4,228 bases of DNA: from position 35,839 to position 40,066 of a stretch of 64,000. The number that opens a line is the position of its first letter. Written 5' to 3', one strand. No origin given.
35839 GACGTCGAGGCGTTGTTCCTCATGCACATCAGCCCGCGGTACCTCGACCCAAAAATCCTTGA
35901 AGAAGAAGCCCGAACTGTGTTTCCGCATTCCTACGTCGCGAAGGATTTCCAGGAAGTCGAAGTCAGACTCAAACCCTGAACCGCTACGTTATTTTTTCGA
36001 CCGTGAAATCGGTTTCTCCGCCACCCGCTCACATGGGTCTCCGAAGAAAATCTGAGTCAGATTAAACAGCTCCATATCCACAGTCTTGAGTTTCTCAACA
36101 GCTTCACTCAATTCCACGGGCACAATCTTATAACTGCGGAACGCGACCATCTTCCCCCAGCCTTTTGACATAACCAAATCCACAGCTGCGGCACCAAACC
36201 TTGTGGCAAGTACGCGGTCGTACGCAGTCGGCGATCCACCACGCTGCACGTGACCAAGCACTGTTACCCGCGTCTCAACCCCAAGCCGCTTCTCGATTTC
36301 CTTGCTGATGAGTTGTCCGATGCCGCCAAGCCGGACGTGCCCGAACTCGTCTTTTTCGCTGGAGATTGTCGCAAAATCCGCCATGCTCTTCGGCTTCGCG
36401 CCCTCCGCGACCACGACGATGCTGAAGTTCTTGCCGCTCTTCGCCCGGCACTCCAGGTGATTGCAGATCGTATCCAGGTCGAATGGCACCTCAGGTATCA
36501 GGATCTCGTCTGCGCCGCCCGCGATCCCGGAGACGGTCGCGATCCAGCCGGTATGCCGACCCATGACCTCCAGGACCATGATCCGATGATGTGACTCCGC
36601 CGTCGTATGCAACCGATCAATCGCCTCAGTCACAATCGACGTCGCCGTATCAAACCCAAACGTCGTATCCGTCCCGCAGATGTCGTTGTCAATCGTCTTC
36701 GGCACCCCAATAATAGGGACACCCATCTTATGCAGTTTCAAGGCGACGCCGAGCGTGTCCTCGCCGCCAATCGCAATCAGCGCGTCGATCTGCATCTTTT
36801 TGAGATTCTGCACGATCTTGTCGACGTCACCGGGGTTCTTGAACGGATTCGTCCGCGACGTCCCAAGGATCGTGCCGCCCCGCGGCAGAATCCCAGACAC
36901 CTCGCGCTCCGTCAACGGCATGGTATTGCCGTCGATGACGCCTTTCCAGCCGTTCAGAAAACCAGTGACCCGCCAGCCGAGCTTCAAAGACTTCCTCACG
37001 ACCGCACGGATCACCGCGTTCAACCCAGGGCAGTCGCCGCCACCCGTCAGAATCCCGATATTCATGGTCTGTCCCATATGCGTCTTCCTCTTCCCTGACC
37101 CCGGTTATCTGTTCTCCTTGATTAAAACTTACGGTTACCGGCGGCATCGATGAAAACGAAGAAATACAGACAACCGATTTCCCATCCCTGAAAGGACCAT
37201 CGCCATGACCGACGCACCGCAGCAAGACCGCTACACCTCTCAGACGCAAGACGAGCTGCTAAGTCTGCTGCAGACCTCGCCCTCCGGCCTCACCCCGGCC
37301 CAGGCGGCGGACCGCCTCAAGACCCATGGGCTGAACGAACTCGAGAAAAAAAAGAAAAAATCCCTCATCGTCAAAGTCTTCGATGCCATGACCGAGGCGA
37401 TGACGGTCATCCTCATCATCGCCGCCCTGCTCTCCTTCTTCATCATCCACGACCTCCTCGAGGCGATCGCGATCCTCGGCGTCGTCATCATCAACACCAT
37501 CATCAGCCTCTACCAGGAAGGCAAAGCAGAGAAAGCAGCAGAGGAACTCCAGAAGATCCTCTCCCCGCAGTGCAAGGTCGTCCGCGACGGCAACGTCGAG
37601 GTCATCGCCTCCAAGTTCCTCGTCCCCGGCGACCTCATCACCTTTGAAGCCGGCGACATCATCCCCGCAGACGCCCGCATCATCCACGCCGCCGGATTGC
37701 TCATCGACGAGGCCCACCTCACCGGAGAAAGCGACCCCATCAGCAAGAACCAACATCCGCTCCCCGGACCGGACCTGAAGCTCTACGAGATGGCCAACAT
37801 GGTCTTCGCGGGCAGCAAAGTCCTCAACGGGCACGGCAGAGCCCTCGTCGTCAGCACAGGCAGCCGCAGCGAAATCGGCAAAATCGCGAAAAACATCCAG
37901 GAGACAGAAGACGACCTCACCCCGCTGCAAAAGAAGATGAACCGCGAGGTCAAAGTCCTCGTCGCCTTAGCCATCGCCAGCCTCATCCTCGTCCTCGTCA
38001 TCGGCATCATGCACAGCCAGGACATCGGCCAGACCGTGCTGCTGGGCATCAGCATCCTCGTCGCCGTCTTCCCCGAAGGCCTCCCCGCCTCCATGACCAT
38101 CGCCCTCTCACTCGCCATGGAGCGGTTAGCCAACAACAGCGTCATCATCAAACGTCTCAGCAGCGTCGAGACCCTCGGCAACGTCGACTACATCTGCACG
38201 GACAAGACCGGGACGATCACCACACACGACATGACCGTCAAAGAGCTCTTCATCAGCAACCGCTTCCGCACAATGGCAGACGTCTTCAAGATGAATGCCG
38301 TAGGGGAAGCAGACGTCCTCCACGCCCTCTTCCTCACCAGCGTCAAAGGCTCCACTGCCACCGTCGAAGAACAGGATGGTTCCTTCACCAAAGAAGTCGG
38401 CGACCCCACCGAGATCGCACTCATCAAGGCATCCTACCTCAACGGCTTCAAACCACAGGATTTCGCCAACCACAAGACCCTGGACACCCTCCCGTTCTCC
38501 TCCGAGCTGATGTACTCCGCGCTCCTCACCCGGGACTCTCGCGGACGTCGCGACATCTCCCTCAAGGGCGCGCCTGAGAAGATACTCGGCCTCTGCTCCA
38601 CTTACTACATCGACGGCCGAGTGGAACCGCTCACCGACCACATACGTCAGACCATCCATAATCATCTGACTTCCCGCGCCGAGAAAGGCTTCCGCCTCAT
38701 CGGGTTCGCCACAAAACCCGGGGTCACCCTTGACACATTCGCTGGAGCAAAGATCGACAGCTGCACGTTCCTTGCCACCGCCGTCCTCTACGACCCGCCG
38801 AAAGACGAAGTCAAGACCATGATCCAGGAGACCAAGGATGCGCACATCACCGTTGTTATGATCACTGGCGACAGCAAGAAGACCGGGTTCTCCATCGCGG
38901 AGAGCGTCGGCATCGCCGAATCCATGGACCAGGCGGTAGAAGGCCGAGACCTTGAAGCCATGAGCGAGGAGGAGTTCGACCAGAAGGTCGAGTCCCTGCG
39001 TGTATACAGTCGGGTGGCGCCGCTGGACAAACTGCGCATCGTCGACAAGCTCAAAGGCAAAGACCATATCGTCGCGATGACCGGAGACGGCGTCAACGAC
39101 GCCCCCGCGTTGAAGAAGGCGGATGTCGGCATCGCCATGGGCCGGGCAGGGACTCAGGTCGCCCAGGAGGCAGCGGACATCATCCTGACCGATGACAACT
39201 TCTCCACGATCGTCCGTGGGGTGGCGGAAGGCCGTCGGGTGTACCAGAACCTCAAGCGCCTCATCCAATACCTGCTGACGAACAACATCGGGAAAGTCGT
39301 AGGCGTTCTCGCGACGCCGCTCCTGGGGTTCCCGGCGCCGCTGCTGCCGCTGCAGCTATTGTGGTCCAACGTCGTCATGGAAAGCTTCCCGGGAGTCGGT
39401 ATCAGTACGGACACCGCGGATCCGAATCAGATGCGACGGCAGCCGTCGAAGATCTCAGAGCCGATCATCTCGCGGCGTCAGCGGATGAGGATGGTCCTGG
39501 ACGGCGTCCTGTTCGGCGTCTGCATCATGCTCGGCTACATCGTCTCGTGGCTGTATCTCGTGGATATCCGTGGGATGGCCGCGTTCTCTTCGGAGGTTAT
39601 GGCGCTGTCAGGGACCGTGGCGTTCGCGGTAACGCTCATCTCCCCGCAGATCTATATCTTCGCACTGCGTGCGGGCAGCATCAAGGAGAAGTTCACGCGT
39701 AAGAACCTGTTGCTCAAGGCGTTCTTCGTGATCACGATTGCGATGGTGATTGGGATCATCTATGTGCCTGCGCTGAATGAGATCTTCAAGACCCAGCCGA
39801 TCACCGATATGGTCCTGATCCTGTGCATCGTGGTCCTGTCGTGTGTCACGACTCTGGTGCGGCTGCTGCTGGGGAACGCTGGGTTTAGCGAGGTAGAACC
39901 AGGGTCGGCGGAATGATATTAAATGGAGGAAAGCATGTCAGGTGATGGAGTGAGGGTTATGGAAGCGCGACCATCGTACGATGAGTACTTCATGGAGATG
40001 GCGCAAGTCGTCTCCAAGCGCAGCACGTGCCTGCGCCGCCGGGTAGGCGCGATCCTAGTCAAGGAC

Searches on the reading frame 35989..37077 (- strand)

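Call 77: search_protein_families(library=pfam, proteins=[window:35989-37077:-], max_evalue=0.0001)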
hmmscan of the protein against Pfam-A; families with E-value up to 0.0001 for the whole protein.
window:35989-37077:- (362 aa): 1 family
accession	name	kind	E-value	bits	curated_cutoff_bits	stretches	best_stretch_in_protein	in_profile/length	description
PF00365.25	PFK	-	2.8e-116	388.2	30.9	1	6-302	1-277/277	Phosphofructokinase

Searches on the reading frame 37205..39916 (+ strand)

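Call 9: search_protein_families(library=pfam, proteins=[window:37205-39916:+], max_evalue=0.001)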
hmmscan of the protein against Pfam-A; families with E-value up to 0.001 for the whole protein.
window:37205-39916:+ (903 aa): 6 families
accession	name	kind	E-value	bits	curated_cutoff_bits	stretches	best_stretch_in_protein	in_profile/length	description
PF00122.25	E1-E2_ATPase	-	2.4e-50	171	28.1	1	119-311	3-181/181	E1-E2 ATPase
PF00689.26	Cation_ATPase_C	-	5.6e-27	95.1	27.3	1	710-885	1-169/175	Cation transporting ATPase, C-terminus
PF00690.31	Cation_ATPase_N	-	4.5e-18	65.1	20.4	1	12-77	3-69/69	Cation transporter/ATPase, N-terminus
PF00702.32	Hydrolase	-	7.4e-15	56.3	26.4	1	521-640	86-191/191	haloacid dehalogenase-like hydrolase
PF13246.12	Cation_ATPase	-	6.5e-10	39.3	21.7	1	385-467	6-91/91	Cation transport ATPase (P-type)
PF08282.18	Hydrolase_3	-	3.5e-05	24.1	20.9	1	619-665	202-248/255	haloacid dehalogenase-like hydrolase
